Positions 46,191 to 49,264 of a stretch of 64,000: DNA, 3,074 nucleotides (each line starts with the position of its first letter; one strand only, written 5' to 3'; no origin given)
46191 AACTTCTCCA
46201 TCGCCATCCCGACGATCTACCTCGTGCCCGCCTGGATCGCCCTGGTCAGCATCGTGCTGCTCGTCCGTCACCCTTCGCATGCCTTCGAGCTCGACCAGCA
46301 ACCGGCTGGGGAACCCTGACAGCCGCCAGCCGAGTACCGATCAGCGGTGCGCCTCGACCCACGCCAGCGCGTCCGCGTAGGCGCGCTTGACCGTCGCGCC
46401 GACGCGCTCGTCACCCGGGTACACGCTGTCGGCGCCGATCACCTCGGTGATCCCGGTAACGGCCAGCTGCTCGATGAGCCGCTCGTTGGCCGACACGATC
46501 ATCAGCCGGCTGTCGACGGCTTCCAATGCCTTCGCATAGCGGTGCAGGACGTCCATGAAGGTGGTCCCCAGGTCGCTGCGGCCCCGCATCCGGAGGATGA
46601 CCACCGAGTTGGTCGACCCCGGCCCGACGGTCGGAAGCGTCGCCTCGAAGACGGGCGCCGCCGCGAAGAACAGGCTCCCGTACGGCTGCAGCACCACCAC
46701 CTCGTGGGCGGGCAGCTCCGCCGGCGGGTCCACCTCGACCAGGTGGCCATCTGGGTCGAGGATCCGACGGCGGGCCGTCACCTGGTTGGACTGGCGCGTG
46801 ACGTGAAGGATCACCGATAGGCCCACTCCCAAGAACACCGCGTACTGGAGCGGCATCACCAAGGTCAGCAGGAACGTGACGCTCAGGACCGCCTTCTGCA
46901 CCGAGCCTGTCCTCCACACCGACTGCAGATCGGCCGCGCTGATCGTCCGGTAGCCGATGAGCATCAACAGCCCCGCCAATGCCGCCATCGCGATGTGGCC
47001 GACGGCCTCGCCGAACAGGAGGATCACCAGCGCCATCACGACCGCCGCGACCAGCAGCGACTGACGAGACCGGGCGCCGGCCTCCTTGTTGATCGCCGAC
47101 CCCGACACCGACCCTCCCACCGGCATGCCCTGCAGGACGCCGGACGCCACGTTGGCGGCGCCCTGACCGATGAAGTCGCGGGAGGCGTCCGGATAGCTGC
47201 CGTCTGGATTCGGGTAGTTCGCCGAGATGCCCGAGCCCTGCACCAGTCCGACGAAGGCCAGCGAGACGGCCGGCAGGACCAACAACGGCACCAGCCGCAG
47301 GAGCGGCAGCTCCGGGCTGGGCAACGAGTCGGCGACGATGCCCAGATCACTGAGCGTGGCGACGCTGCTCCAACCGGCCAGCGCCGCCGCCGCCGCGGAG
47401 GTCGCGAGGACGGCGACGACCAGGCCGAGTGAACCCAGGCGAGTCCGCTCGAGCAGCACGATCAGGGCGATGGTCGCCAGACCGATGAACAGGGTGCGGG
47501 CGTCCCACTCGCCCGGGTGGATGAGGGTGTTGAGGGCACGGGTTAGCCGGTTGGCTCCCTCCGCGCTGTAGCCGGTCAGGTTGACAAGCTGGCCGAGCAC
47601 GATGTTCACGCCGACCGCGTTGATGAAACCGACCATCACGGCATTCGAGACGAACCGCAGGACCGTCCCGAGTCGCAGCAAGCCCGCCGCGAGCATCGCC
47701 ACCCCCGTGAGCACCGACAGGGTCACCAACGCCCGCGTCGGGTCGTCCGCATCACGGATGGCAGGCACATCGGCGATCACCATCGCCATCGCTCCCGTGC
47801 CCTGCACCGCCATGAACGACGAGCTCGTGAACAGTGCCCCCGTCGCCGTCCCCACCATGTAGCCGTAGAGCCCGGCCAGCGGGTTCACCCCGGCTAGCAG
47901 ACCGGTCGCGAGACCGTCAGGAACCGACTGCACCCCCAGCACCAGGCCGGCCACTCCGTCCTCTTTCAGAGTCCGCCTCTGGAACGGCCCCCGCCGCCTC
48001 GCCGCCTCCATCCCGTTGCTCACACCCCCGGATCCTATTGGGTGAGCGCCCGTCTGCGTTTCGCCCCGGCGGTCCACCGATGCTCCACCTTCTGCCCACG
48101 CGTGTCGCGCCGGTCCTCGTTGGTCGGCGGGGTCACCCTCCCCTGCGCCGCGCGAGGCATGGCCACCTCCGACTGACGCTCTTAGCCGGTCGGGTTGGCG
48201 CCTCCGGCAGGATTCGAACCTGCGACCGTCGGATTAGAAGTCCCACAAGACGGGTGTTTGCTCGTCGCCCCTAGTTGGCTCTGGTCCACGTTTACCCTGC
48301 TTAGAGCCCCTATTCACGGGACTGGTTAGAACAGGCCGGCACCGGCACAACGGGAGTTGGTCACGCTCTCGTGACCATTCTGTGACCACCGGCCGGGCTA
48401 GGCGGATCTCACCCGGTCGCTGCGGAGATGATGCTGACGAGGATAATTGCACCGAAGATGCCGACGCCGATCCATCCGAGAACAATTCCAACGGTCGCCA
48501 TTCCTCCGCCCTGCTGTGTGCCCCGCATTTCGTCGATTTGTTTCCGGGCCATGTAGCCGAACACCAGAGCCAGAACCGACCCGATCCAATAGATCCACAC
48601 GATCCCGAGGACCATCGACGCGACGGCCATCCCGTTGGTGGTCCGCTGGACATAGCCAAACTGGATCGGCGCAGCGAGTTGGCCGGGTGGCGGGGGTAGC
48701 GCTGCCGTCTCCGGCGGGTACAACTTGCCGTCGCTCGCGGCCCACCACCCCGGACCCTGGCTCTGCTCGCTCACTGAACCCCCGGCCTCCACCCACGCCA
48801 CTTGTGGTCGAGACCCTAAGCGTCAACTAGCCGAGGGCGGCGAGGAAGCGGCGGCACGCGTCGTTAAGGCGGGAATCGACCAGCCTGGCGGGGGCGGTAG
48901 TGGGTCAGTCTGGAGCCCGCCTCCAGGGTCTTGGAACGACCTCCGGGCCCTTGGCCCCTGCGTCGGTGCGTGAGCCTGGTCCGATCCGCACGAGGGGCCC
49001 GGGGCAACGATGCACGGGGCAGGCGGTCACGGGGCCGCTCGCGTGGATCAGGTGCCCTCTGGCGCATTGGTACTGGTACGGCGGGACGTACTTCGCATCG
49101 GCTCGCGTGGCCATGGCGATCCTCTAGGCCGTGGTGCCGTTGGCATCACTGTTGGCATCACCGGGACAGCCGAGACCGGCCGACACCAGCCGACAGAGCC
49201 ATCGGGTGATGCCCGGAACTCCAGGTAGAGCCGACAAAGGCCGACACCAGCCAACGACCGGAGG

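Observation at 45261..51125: Interleaved tRNA genes and tRNA 3'-half fragments: nested integration scars without an integrase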

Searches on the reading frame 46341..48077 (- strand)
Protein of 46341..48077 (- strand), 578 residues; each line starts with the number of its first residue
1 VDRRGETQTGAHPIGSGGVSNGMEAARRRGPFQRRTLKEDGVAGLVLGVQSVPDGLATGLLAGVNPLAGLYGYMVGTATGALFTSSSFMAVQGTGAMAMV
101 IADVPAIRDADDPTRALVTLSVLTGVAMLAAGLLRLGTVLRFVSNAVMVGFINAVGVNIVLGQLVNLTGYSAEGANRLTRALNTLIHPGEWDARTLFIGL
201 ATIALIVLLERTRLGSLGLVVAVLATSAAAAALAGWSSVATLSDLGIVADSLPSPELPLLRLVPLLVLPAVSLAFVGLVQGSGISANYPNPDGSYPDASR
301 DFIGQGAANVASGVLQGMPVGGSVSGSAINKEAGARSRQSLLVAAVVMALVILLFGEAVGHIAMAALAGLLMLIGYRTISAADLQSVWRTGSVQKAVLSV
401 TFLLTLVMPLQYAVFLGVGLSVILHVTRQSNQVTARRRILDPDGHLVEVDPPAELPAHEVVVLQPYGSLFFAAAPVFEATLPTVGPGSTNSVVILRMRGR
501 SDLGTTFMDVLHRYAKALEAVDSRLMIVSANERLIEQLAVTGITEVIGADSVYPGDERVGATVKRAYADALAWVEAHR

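Call 9: search_protein_families(library=pfam, proteins=[window:46341-48077:-], max_evalue=0.01)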
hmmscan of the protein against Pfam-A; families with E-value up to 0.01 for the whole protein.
window:46341-48077:- (578 aa): 2 families
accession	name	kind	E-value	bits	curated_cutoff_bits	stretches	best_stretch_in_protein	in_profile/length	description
PF00916.26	Sulfate_transp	-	7.2e-52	176.9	23.2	1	37-394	1-373/380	Sulfate permease family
PF01740.26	STAS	-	4.4e-06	26.8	22.6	1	459-551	9-98/106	STAS domain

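Call 31: find_related_loci(query=window:46341-48011:-, collection=genome_contigs, flank=8000)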
Query window:46341-48011:- (556 aa) in genome_contigs; peptide patterns used: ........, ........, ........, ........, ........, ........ (x = any residue, [..] = any of these).
206 stretches matched a pattern; 63 encode a relative of the query (tblastn E <= 1e-3); 62 distinct loci.
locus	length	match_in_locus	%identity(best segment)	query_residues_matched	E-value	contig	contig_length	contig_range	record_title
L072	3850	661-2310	78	5-555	0e+0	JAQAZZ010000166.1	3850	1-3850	MAG: Micrococcales bacterium isolate MAG_302_bin-87 302_bin-87_ctg-166, whole genome shotgun sequence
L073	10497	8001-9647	74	7-556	0e+0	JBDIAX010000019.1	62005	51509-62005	MAG: Acidimicrobiia bacterium isolate AS-MESO-3CA.371 NODE_1885_length_62005_cov_5.863680, whole genome shotgun sequence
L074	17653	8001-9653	72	7-556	0e+0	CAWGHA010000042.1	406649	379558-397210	MAG: uncultured Acidimicrobiaceae bacterium isolate MFD01716.bin.2.94 genome assembly, contig: contig_8783, whole genome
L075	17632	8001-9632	73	10-555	0e+0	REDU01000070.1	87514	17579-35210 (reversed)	MAG: Ilumatobacter sp. isolate GEM2.Bin45 NODE_133_length_87514_cov_29.2726, whole genome shotgun sequence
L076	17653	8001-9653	70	5-556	0e+0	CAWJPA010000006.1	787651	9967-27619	MAG: uncultured Actinomycetota bacterium isolate MFD04463.bin.1.235 genome assembly, contig: contig_39032, whole genome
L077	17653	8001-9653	70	5-556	0e+0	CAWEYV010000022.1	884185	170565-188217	MAG: uncultured Actinomycetes bacterium isolate MFD05841.bin.3.68 genome assembly, contig: contig_9604, whole genome sho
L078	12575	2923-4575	70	5-556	0e+0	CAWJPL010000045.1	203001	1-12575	MAG: uncultured Actinomycetes bacterium isolate MFD04463.bin.2.104 genome assembly, contig: contig_9363, whole genome sh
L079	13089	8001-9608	73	18-555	0e+0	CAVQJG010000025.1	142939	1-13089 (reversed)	MAG: Ilumatobacteraceae bacterium isolate MFD09779.bin.2.137 genome assembly, contig: contig_5644, whole genome shotgun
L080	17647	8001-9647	74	6-556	0e+0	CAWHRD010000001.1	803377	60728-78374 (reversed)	MAG: uncultured Chloroflexia bacterium isolate MFD05942.bin.3.408 genome assembly, contig: contig_27600, whole genome sh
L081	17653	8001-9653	69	5-556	0e+0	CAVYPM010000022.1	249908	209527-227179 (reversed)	MAG: uncultured Actinomycetes bacterium isolate MFD05513.bin.1.180 genome assembly, contig: contig_7615, whole genome sh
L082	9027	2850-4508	74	2-556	0e+0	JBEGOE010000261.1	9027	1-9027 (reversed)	MAG: Actinomycetota bacterium isolate NASQAN2016_178_B_bin.3 scaffold_168204, whole genome shotgun sequence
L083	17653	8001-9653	71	7-556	0e+0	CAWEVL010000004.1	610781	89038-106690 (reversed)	MAG: uncultured Acidimicrobiaceae bacterium isolate MFD05521.bin.2.175 genome assembly, contig: contig_15681, whole geno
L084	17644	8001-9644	72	5-553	0e+0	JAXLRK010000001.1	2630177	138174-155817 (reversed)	MAG: Acidimicrobiia bacterium isolate STL-ACT7 C2.255.fa-1, whole genome shotgun sequence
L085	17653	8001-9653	68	5-556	0e+0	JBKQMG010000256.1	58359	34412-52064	MAG: Streptosporangiaceae bacterium isolate CRr3G3H3I__bin_97 CRr3G3H3I_000000265561, whole genome shotgun sequence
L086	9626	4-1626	72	13-555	0e+0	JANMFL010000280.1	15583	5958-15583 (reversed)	MAG: Acidimicrobiaceae bacterium isolate OTE_70b_metabat_206 OTE_70b_k141_4729745, whole genome shotgun sequence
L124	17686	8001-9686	71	1-556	0e+0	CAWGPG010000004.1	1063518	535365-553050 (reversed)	MAG: uncultured Acidimicrobiaceae bacterium isolate MFD05521.bin.2.123 genome assembly, contig: contig_15105, whole geno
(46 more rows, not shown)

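Call 64: find_encoding_contigs(protein=window:46341-48011:-, flank=8000, max_places=10)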
Protein window:46341-48011:- (556 aa): 13 contigs read that carry it; 6 places shown.
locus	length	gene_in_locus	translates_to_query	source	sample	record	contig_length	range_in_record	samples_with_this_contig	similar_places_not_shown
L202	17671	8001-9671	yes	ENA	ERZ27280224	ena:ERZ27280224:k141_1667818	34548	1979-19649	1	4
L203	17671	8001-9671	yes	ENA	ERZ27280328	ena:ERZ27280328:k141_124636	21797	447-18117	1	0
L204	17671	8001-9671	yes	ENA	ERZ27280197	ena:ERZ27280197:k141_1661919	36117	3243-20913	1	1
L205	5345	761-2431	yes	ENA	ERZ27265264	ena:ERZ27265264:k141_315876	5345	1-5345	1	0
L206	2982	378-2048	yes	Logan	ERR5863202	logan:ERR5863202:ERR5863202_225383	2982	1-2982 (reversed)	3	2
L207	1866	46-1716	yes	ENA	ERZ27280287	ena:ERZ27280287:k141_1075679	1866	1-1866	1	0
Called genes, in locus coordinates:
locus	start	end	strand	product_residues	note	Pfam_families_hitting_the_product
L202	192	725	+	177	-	-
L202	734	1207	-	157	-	PF01451:LMWPc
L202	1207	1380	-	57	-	-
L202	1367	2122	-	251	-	PF00230:MIP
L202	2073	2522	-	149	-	PF00903:Glyoxalase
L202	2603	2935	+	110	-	PF12840:HTH_20, PF01022:HTH_5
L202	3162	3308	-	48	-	-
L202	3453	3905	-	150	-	PF13473:Cupredoxin_1 (weak)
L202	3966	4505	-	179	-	-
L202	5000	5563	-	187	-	-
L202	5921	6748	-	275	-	-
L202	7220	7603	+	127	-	PF13828:DUF4190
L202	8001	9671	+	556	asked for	PF00916:Sulfate_transp, PF01740:STAS (weak)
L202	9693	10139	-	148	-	-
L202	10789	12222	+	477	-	PF05697:Trigger_N, PF05698:Trigger_C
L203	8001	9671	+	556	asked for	PF00916:Sulfate_transp, PF01740:STAS (weak)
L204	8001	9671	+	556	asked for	PF00916:Sulfate_transp, PF01740:STAS (weak)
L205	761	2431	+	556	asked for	PF00916:Sulfate_transp, PF01740:STAS (weak)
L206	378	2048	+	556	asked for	PF00916:Sulfate_transp, PF01740:STAS (weak)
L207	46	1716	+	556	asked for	PF00916:Sulfate_transp, PF01740:STAS (weak)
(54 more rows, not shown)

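Call 71: search_protein_families(library=pfam, proteins=[L124:7009-7827:+], max_evalue=0.001)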
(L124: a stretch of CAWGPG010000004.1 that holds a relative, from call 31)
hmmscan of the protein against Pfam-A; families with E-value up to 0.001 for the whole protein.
L124:7009-7827:+ (272 aa): 0 families

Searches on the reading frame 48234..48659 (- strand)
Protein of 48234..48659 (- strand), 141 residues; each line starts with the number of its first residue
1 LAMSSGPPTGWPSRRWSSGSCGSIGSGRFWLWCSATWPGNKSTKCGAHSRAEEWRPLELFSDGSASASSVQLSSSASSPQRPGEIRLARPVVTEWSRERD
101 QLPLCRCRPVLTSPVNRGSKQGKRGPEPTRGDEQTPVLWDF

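Call 40: search_protein_families(library=pfam, proteins=[window:48234-48659:-], max_evalue=1)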
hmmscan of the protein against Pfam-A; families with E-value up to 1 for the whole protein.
window:48234-48659:- (141 aa): 0 families
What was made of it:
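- Checked: No Pfam match in 10 reading frames of at least 67 aa across the linker and the Pro fragment (48234-49656) at E up to 1 (call 40).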

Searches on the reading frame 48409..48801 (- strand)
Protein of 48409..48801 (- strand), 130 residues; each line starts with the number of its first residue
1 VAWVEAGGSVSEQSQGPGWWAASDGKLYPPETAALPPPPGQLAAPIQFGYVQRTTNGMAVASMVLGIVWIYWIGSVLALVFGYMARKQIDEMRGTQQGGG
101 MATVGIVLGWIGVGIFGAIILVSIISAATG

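Call 9: search_protein_families(library=pfam, proteins=[window:48409-48801:-], max_evalue=0.01)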
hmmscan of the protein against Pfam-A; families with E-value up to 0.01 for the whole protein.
window:48409-48801:- (130 aa): 2 families
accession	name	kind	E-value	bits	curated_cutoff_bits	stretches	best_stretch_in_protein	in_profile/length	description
PF13828.11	DUF4190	-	3.1e-18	65.7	35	1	58-117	1-60/62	Domain of unknown function (DUF4190)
PF14018.11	DUF4234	-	0.0052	17.3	25.3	0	78-122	18-62/70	Domain of unknown function (DUF4234)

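Call 41: search_protein_families(library=ncbifam, proteins=[window:48409-48801:-], max_evalue=0.1)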
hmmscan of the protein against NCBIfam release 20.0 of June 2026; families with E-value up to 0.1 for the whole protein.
window:48409-48801:- (130 aa): 1 family
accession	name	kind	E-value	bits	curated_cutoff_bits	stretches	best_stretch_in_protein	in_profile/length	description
NF033885.1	conj_TraP_IncI1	equivalog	0.098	12.4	135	0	54-79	163-188/217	conjugal transfer protein TraP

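Call 49: find_related_loci(query=window:48409-48801:-, collection=genome_contigs, flank=10000)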
Query window:48409-48801:- (130 aa) in genome_contigs; peptide patterns used: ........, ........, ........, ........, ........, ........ (x = any residue, [..] = any of these).
147 stretches matched a pattern; 63 encode a relative of the query (tblastn E <= 1e-3); 63 distinct loci.
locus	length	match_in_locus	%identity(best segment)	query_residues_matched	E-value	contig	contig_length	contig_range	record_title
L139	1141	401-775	66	4-128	1e-43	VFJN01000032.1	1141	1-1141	MAG: Actinomycetota bacterium isolate Bin_57_4 c_000004264945, whole genome shotgun sequence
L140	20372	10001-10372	59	7-130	4e-33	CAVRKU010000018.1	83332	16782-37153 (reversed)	MAG: uncultured Microthrixaceae bacterium isolate MFD05567.bin.2.233 genome assembly, contig: contig_39851, whole genome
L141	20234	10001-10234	65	52-129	2e-29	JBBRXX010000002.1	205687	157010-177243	MAG: Acidimicrobiia bacterium isolate La5_maxbin2.189 La5_maxbin2.189_K_896803_L_205687_cov_32.2655, whole genome shotgu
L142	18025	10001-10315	55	29-127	9e-29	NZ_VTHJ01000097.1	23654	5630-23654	Streptomyces tailanensis strain TRM68348 scaffold97, whole genome shotgun sequence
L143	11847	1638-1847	75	53-124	9e-29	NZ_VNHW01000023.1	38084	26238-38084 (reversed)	Blastococcus xanthinilyticus strain DSM 46842 Ga0131107_123, whole genome shotgun sequence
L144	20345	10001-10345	53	14-129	1e-27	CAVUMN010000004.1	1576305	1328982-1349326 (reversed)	MAG: uncultured Actinomycetes bacterium isolate MFD04212.bin.2.108 genome assembly, contig: contig_657, whole genome sho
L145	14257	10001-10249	61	39-127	3e-27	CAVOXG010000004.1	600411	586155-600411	MAG: uncultured Actinomycetota bacterium isolate MFD09848.bin.2.96 genome assembly, contig: contig_2176, whole genome sh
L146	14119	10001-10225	64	53-129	1e-26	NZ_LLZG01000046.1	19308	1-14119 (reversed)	Streptomyces regalis strain NRRL 3151 P010contig139.1, whole genome shotgun sequence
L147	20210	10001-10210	68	55-126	2e-26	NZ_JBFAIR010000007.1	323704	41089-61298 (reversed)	Streptomyces sp. NPDC050619 NPDC050619_298_E2.ctg-0007, whole genome shotgun sequence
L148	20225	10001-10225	68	53-130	5e-26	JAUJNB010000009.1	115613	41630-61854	MAG: Acidimicrobiales bacterium isolate YX2bin15 opera_contig_380, whole genome shotgun sequence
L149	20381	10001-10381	47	4-126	5e-26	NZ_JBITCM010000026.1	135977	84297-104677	Streptomyces sp. NPDC051738 NPDC051738_382_A2.ctg-0026, whole genome shotgun sequence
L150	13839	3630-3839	67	55-126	1e-25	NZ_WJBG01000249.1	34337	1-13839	Streptomyces blattellae strain TRM63209 1381, whole genome shotgun sequence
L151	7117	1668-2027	48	19-115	2e-25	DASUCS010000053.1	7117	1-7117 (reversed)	MAG TPA_asm: Acidimicrobiales bacterium isolate SMAG_U1303 k141_1627875, whole genome shotgun sequence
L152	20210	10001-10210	69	55-125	3e-25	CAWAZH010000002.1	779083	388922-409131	MAG: uncultured Actinomycetes bacterium isolate MFD04212.bin.1.195 genome assembly, contig: contig_145, whole genome sho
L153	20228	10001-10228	57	52-127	6e-25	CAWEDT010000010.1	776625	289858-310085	MAG: uncultured Actinomycetes bacterium isolate MFD04967.bin.2.126 genome assembly, contig: contig_51485, whole genome s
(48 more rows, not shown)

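Call 67: find_related_loci(query=window:48409-48801:-, collection=metagenome_contigs, flank=10000)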
Query window:48409-48801:- (130 aa) in metagenome_contigs; peptide patterns used: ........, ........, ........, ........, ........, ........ (x = any residue, [..] = any of these).
210 stretches matched a pattern; 96 encode a relative of the query (tblastn E <= 1e-3); the best 80 are kept; 80 distinct loci.
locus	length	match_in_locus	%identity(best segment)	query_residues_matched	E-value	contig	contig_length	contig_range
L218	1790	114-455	55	23-130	4e-32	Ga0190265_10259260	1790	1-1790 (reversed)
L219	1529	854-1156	53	4-113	1e-31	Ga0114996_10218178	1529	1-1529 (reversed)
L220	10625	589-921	55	24-126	4e-30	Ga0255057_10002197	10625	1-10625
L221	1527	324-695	52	18-129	8e-30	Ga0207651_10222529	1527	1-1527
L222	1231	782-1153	52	18-129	1e-28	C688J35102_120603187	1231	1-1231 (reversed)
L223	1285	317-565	61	39-127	3e-28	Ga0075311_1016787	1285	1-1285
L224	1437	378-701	56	18-114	4e-28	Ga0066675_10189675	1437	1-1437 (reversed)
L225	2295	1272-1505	67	52-129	4e-28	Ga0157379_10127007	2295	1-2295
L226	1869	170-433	58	37-126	8e-27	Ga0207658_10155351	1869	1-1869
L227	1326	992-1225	64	51-130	9e-27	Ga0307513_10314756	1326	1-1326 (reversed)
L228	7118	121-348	63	51-126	2e-26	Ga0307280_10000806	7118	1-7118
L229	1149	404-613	72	55-129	1e-26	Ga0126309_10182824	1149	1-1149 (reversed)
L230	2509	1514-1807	48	17-129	4e-26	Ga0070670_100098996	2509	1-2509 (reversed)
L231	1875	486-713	62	51-126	7e-26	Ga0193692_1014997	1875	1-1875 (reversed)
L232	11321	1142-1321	79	55-116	2e-25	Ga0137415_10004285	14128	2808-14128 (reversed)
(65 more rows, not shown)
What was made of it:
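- Tried and rejected: Parent element of linker Y. I searched with the DUF4190 protein in species-representative genomes (call 49) and in JGI metagenomes (call 67).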

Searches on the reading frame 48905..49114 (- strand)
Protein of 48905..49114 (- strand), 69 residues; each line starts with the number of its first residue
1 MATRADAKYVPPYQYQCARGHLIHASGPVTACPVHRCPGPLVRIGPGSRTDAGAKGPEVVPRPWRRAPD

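Call 9: search_protein_families(library=pfam, proteins=[window:48905-49114:-], max_evalue=0.01)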
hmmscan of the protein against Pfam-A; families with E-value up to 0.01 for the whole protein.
window:48905-49114:- (69 aa): 0 families

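Call 40: search_protein_families(library=pfam, proteins=[window:48905-49114:-], max_evalue=1)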
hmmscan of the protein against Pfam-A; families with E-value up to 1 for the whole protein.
window:48905-49114:- (69 aa): 0 families

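Call 41: search_protein_families(library=ncbifam, proteins=[window:48905-49114:-], max_evalue=0.1)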
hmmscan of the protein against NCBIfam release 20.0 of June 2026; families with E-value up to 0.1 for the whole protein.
window:48905-49114:- (69 aa): 0 families
